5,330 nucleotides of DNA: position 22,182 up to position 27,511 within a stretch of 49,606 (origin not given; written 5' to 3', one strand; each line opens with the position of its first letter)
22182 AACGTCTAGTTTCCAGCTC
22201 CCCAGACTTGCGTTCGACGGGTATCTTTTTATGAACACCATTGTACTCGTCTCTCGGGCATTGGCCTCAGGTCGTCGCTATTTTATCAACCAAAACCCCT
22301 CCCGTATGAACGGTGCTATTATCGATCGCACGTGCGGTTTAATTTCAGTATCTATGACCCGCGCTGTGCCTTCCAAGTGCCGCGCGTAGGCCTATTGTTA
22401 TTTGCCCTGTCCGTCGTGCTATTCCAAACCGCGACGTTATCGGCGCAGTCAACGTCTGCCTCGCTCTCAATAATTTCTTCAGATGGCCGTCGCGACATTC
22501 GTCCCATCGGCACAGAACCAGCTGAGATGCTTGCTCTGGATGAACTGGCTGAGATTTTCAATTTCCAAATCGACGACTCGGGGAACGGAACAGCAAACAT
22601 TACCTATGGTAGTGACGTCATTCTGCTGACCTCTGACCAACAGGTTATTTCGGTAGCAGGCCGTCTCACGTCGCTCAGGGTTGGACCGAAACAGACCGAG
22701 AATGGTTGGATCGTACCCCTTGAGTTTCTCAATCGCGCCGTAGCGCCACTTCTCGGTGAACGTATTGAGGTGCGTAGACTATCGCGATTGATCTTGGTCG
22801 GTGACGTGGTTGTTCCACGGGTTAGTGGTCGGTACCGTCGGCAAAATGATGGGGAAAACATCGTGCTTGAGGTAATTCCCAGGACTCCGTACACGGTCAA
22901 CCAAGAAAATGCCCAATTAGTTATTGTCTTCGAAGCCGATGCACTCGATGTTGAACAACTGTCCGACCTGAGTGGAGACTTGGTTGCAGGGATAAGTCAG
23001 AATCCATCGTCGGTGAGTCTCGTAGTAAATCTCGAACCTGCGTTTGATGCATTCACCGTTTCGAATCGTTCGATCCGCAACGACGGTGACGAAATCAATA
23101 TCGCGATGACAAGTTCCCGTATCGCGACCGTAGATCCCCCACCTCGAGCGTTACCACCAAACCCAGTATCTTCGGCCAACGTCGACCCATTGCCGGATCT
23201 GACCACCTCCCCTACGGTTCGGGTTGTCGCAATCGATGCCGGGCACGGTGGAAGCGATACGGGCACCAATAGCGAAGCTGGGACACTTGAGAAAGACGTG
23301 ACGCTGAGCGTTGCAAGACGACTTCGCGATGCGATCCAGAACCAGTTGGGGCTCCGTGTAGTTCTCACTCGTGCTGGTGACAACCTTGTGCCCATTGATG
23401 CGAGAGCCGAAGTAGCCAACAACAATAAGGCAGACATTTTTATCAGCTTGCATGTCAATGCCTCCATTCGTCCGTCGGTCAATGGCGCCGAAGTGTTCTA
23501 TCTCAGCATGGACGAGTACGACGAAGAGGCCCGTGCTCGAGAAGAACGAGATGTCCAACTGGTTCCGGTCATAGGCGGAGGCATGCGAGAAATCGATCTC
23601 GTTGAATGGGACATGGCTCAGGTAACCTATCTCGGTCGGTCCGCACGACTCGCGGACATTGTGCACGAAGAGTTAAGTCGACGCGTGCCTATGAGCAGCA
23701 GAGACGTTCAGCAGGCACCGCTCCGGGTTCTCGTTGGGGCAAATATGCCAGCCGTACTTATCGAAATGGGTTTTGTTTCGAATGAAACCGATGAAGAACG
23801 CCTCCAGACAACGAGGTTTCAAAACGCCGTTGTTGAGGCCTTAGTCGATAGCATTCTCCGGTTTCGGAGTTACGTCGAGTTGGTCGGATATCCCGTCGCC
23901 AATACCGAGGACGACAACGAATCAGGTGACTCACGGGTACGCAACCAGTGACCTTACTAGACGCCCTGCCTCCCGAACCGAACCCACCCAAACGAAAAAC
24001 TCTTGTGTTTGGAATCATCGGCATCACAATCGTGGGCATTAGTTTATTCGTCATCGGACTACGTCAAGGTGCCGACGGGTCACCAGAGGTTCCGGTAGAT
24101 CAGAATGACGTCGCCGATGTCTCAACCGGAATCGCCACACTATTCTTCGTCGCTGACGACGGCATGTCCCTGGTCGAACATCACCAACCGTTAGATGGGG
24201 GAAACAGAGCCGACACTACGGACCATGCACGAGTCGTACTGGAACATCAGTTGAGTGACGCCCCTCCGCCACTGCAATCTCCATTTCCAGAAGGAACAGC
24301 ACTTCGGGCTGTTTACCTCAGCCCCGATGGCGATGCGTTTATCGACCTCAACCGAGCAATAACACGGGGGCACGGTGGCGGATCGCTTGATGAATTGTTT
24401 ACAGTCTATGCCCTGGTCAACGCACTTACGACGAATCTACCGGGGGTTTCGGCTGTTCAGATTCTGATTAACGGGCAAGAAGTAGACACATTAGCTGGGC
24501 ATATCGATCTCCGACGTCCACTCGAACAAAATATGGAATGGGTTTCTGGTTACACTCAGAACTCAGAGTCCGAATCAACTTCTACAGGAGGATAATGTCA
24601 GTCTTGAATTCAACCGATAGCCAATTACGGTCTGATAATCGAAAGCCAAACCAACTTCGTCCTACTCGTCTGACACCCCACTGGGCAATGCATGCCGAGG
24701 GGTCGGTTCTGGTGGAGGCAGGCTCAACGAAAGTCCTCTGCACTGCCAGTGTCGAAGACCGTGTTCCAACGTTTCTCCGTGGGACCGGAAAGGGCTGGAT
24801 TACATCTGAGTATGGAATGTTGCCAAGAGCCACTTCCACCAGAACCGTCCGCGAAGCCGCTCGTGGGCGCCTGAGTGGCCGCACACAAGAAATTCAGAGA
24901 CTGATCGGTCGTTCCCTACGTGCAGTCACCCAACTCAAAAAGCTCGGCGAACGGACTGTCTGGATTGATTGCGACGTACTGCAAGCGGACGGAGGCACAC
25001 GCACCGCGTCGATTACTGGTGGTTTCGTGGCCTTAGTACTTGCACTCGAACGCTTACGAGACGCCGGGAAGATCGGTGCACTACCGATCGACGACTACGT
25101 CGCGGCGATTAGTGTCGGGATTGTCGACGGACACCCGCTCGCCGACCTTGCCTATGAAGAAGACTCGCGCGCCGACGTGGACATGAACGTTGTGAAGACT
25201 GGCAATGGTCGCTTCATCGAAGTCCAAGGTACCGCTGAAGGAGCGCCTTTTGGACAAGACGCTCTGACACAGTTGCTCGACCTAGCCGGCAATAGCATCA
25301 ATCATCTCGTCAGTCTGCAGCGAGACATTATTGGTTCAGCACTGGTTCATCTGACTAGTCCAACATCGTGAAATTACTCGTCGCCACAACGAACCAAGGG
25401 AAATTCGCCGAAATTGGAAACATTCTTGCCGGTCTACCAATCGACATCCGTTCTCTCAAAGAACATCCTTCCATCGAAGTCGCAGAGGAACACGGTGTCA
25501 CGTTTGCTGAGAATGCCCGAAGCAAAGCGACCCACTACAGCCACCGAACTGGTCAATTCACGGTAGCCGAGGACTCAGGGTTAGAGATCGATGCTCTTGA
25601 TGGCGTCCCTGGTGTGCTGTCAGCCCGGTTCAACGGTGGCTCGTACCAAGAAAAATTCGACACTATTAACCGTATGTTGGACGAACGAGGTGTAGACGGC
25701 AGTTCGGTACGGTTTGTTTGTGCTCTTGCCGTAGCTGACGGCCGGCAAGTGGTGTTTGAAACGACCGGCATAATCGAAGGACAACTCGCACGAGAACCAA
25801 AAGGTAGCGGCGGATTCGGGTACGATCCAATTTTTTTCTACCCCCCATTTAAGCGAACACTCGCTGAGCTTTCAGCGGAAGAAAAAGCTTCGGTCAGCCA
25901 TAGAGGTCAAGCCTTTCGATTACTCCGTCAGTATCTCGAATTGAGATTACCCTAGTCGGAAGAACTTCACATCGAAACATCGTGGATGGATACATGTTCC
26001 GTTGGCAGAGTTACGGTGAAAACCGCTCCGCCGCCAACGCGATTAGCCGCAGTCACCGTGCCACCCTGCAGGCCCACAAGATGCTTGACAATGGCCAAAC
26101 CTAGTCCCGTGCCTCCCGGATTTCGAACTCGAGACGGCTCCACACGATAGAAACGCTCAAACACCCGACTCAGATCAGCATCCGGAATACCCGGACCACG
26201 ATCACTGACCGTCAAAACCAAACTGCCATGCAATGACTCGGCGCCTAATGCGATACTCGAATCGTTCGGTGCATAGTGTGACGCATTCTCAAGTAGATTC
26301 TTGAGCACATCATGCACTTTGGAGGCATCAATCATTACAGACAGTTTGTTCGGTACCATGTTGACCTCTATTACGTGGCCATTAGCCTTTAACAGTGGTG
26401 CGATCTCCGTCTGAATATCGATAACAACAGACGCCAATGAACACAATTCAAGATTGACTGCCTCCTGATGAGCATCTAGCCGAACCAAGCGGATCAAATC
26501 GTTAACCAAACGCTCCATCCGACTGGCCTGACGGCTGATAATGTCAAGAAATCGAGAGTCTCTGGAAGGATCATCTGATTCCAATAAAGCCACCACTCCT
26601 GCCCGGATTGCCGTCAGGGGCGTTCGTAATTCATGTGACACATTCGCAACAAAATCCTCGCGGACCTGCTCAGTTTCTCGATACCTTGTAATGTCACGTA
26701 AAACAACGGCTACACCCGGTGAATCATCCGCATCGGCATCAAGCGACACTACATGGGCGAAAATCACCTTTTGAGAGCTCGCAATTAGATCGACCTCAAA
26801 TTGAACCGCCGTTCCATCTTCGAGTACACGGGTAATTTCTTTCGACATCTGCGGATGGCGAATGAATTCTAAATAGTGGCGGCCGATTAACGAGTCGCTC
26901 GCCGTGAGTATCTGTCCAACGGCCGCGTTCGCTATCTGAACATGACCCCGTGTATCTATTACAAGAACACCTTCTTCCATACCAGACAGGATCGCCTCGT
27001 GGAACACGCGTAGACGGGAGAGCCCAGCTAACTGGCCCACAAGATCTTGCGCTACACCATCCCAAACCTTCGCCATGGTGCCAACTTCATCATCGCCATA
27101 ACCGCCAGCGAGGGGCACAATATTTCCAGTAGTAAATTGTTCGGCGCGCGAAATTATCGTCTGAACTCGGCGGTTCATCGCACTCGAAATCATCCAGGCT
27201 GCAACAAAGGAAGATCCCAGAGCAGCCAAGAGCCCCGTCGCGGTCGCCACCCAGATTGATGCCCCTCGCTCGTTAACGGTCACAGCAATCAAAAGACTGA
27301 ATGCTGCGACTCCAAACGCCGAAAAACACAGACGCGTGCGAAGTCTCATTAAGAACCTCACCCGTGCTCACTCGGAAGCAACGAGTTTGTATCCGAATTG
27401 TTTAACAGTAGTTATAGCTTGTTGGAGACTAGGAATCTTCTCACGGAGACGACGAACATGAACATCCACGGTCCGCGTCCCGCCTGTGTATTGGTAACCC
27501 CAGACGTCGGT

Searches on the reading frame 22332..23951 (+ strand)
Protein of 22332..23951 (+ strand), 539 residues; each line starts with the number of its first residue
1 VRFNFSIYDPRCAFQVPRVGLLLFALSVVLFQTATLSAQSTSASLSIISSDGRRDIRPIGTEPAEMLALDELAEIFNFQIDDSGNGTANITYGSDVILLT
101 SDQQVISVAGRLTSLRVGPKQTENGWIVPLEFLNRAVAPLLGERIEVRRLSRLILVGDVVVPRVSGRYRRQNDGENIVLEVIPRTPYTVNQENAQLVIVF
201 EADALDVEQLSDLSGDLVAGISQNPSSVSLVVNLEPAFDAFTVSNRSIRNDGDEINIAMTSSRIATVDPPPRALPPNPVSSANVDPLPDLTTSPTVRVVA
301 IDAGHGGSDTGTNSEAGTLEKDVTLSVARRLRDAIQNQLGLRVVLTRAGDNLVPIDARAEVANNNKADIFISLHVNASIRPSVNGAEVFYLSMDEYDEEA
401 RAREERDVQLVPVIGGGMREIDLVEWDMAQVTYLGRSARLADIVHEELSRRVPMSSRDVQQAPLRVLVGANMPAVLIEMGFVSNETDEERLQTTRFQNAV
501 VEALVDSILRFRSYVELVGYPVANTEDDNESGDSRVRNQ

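Call 88: search_protein_families(library=pfam, proteins=[window:22332-23951:+])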
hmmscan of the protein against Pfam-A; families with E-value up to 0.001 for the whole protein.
window:22332-23951:+ (539 aa): 2 families
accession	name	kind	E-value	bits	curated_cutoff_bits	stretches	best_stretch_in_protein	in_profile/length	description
PF01520.23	Amidase_3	-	8.1e-50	169.7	27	1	299-509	1-173/174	N-acetylmuramoyl-L-alanine amidase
PF07833.16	Cu_amine_oxidN1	-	8e-06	26.2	24.2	1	66-136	21-92/108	Copper amine oxidase N-terminal domain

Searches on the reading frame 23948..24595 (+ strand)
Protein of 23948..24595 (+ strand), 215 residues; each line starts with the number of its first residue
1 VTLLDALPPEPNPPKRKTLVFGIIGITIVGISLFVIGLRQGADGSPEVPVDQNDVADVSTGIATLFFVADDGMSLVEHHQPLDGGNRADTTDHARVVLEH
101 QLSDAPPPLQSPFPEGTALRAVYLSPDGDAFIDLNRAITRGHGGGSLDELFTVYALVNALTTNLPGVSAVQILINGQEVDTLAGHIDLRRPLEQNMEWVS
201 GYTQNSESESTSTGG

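Call 88: search_protein_families(library=pfam, proteins=[window:23948-24595:+])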
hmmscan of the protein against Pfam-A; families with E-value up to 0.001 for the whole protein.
window:23948-24595:+ (215 aa): 1 family
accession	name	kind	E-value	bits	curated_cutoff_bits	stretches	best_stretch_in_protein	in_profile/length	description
PF10646.14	Germane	-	1.1e-16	61.9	23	1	64-179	1-116/117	Sporulation and spore germination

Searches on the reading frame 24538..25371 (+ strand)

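Call 88: search_protein_families(library=pfam, proteins=[window:24538-25371:+])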
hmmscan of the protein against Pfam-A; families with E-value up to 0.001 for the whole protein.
window:24538-25371:+ (277 aa): 2 families
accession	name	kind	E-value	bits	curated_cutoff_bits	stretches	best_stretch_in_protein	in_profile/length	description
PF01138.27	RNase_PH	-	1.9e-26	93.4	25.5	1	39-169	1-127/130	3' exoribonuclease family, domain 1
PF03725.20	RNase_PH_C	-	1.6e-12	47.6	20.8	1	186-250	1-64/67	3' exoribonuclease family, domain 2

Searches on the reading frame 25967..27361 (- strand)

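Call 4: search_protein_families(library=pfam, proteins=[window:25967-27361:-])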
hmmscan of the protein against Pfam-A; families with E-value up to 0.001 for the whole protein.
window:25967-27361:- (464 aa): 6 families
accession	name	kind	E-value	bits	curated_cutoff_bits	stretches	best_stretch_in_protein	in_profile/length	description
PF02518.31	HATPase_c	-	5.7e-26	91.6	26.4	1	345-455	2-110/111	Histidine kinase-, DNA gyrase B-, and HSP90-like ATPase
PF00512.31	HisKA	-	1e-18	67.5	26.9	1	234-297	2-65/66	His Kinase A (phospho-acceptor) domain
PF13426.13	PAS_9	-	6.4e-09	36.5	27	1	130-225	2-102/103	PAS domain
PF08448.16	PAS_4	-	4.3e-08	33.8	23.1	1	128-227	4-108/110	PAS fold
PF00989.32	PAS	-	3.9e-06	27.3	22.6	1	122-224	4-113/113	PAS fold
PF12860.13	PAS_7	-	0.00043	20.8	27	0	125-232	1-115/115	PAS fold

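Call 77: search_protein_families(library=ncbifam, proteins=[window:25967-27361:-], max_evalue=0.001)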
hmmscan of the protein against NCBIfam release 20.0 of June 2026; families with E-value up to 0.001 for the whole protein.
window:25967-27361:- (464 aa): 82 families (the best 25 are shown)
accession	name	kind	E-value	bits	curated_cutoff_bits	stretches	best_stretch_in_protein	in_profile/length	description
NF046044.1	PnpS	equivalog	5.1e-90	302.3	400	1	66-453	2-390/390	two-component system histidine kinase PnpS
NF033092.0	HK_WalK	equivalog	2.6e-81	274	725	1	39-453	178-593/594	cell wall metabolism sensor histidine kinase WalK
TIGR02966.1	phoR_proteo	equivalog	1.5e-75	254.3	334.2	1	123-452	10-333/333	phosphate regulon sensor histidine kinase PhoR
NF040691.1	MtrAB_MtrB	equivalog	4.6e-52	177.7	450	1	221-455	258-493/507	MtrAB system histidine kinase MtrB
NF041735.1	hist_kin_RppB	equivalog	1.9e-50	172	400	1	234-453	216-438/438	two-component system sensor histidine kinase RppB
NF047874.1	MASE3_PAS_HK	subfamily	1.1e-49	169.8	560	1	121-461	267-632/655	MASE3 domain-containing sensor histidine kinase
NF008468.0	PRK11360.1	equivalog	2.1e-49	168.4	646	1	33-456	191-610/616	two-component system sensor histidine kinase AtoS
NF033093.1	HK_VicK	exception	2e-47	161.8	680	1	119-457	94-438/448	cell wall metabolism sensor histidine kinase VicK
NF033091.0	HK_VanS_ACDEFG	equivalog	1.3e-46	159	400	1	223-453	63-293/293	vancomycin resistance histidine kinase VanS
NF008312.0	PRK11100.1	equivalog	1.5e-44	152.7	356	1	230-455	252-475/477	two-component system sensor histidine kinase CreC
NF012163.2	BaeS_SmeS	equivalog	4e-44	151.3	500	1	228-453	234-457/457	sensor histidine kinase efflux regulator BaeS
NF047465.1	hybrid_HK_LvrA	exception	2.3e-43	148.3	1200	1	224-455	192-423/819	hybrid histidine kinase/response regulator LvrA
NF053855.1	HisKinPhoRBctds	equivalog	4.3e-43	147.6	500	1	219-452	346-581/583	two-component system sensor histidine kinase PhoR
NF008235.0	PRK11006.1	equivalog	2.4e-42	145.3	390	1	132-457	111-426/431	phosphate regulon sensor histidine kinase PhoR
NF045911.1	TCSHisKinNblS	equivalog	6.6e-40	137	1000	1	111-452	258-618/621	two-component system sensor histidine kinase NblS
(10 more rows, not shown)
